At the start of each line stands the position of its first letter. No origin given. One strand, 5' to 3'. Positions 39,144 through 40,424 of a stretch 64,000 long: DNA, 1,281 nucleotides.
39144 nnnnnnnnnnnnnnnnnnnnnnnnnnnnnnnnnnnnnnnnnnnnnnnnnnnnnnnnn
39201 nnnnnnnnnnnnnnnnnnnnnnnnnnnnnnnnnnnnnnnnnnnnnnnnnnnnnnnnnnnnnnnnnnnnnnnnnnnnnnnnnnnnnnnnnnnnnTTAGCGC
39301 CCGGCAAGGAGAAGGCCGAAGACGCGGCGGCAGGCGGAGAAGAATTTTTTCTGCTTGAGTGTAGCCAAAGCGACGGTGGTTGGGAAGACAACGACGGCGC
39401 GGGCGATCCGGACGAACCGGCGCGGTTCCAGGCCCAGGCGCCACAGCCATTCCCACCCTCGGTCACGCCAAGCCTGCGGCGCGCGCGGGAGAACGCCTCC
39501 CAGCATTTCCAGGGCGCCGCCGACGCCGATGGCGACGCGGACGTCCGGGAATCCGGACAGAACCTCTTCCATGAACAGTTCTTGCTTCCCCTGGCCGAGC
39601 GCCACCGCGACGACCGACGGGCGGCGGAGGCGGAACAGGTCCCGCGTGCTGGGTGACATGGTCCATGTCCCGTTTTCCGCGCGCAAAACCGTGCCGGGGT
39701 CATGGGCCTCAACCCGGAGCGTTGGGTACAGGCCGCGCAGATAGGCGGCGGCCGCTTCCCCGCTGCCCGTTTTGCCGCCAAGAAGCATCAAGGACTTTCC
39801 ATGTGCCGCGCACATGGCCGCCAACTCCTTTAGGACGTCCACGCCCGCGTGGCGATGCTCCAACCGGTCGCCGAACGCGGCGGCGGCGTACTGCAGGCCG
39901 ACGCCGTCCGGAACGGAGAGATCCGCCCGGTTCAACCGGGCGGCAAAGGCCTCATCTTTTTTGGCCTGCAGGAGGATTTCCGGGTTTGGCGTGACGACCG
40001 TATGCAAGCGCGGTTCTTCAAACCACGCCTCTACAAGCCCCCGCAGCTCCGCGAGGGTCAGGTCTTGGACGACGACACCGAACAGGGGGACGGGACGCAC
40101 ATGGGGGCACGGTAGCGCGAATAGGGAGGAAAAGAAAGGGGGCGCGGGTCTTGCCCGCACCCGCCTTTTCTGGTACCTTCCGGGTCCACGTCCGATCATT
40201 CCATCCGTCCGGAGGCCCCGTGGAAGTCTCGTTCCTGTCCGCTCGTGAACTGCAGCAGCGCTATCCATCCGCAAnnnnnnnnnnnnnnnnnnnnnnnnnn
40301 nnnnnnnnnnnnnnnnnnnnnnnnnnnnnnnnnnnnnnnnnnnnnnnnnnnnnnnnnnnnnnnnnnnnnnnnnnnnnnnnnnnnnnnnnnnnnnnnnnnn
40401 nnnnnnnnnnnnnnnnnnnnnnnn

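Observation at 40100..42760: RpoH-like sigma factor divergent from an M29-type aminopeptidase, with an insulated opposite-strand small gene next door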

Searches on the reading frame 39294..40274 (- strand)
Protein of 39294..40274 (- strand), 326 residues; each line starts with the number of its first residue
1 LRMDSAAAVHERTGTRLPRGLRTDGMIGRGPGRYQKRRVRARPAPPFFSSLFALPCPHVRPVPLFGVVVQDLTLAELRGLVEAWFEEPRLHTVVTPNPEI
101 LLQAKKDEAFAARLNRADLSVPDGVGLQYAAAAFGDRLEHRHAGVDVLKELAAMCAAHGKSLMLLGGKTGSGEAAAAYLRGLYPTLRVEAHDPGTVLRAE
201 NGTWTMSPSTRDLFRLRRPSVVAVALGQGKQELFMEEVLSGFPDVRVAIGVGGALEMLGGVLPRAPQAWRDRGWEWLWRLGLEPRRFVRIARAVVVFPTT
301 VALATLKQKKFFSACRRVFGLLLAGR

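Call 3: search_protein_families(library=pfam, proteins=[window:39294-40274:-], max_evalue=0.01)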
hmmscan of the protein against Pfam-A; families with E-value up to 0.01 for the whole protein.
window:39294-40274:- (326 aa): 1 family
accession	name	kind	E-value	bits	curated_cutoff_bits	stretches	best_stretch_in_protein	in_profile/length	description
PF03808.19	Glyco_tran_WecG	-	2.2e-36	125.6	27.4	1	117-290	1-167/168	Glycosyl transferase WecG/TagA/CpsF family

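Call 4: search_protein_families(library=ncbifam, proteins=[window:39294-40274:-], max_evalue=0.01)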
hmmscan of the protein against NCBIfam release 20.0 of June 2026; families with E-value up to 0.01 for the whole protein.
window:39294-40274:- (326 aa): 4 families
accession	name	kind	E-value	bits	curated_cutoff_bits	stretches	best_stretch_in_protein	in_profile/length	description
NF041710.1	UDPacetylman_taseTarA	equivalog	1.2e-26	93.7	350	1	62-292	9-232/247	N-acetylglucosaminyldiphosphoundecaprenol N-acetyl-beta-D-mannosaminyltransferase TarA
TIGR00696.1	wecG_tagA_cpsF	superfamily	4.7e-26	91.6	69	1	114-290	3-172/178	WecB/TagA/CpsF family glycosyltransferase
NF002980.1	PRK03692.1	equivalog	2.5e-21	76.2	323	1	89-292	31-227/240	lipopolysaccharide N-acetylmannosaminouronosyltransferase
NF041872.1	EPS_EpsA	equivalog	6.4e-20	71.6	500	1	89-289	45-241/265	exopolysaccharide biosynthesis glycosyltransferase EpsA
